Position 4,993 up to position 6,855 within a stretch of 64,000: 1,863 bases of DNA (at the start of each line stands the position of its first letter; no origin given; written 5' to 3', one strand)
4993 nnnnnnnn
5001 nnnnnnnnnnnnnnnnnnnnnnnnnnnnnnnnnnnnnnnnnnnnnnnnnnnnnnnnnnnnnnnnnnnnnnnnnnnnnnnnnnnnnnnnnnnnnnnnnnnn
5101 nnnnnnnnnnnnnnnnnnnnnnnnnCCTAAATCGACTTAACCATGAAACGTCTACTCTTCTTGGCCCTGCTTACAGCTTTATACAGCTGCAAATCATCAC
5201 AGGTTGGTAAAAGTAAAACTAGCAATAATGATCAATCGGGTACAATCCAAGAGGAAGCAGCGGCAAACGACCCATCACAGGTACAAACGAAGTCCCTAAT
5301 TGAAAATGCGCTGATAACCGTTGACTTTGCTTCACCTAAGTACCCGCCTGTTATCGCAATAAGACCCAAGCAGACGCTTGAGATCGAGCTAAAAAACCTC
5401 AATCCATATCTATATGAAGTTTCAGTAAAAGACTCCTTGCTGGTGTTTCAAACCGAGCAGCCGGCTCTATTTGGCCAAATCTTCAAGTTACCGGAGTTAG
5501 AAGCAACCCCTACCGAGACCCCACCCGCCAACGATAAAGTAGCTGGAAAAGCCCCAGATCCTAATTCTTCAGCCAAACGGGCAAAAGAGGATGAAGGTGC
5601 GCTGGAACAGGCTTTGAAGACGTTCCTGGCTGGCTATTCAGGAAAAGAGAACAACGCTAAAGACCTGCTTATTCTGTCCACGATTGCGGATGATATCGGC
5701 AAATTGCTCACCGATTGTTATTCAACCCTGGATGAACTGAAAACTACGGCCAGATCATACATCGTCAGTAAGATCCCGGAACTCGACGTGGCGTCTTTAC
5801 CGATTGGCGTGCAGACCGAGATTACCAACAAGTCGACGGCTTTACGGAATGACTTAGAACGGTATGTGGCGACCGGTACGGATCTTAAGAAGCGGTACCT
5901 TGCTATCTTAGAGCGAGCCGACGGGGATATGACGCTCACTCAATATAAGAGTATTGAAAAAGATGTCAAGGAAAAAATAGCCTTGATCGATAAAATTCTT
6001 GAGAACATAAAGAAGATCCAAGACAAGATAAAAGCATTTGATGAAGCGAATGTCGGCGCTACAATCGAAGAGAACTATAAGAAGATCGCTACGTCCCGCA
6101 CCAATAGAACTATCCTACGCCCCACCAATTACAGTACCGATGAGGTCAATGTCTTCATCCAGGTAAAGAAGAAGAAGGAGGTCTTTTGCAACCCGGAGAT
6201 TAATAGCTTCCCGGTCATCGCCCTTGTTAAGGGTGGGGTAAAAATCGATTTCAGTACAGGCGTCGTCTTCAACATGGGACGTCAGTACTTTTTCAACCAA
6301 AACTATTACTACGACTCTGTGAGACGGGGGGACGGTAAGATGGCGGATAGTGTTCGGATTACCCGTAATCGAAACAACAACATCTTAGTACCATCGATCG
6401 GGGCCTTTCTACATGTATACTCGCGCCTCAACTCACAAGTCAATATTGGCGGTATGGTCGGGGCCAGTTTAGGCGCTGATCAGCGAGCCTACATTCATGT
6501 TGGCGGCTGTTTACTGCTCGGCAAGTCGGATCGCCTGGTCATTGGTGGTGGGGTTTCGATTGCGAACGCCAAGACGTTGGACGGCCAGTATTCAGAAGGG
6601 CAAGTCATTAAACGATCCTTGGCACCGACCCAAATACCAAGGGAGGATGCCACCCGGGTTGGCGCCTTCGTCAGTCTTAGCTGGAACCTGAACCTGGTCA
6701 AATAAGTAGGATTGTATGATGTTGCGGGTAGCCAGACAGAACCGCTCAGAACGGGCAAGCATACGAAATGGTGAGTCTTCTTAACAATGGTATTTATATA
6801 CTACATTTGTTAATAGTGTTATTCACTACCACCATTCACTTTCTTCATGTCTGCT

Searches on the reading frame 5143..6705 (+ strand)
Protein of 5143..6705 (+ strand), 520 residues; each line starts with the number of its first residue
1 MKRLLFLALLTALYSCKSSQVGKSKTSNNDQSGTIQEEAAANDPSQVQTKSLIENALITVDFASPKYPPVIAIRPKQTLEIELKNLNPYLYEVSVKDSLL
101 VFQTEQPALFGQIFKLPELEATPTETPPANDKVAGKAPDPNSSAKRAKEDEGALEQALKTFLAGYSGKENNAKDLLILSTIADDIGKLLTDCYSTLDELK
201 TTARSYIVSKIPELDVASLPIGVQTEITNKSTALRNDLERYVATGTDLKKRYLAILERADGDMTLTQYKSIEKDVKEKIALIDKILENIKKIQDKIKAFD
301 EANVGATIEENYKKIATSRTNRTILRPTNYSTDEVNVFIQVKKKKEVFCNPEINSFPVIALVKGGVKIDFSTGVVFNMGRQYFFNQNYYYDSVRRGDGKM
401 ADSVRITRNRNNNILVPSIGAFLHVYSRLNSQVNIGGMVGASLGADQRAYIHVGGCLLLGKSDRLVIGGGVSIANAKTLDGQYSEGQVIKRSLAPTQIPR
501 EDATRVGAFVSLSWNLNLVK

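Call 29: search_protein_families(library=pfam, proteins=[window:5143-6705:+], max_evalue=0.01)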
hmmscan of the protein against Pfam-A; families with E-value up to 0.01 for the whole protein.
window:5143-6705:+ (520 aa): 0 families

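Call 97: search_dna_similar(query=window:5143-6702:+, collection=phages, mode=protein, max_evalue=0.00001, max_rows=8)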
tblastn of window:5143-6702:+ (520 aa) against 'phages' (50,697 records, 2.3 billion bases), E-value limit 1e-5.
No match.
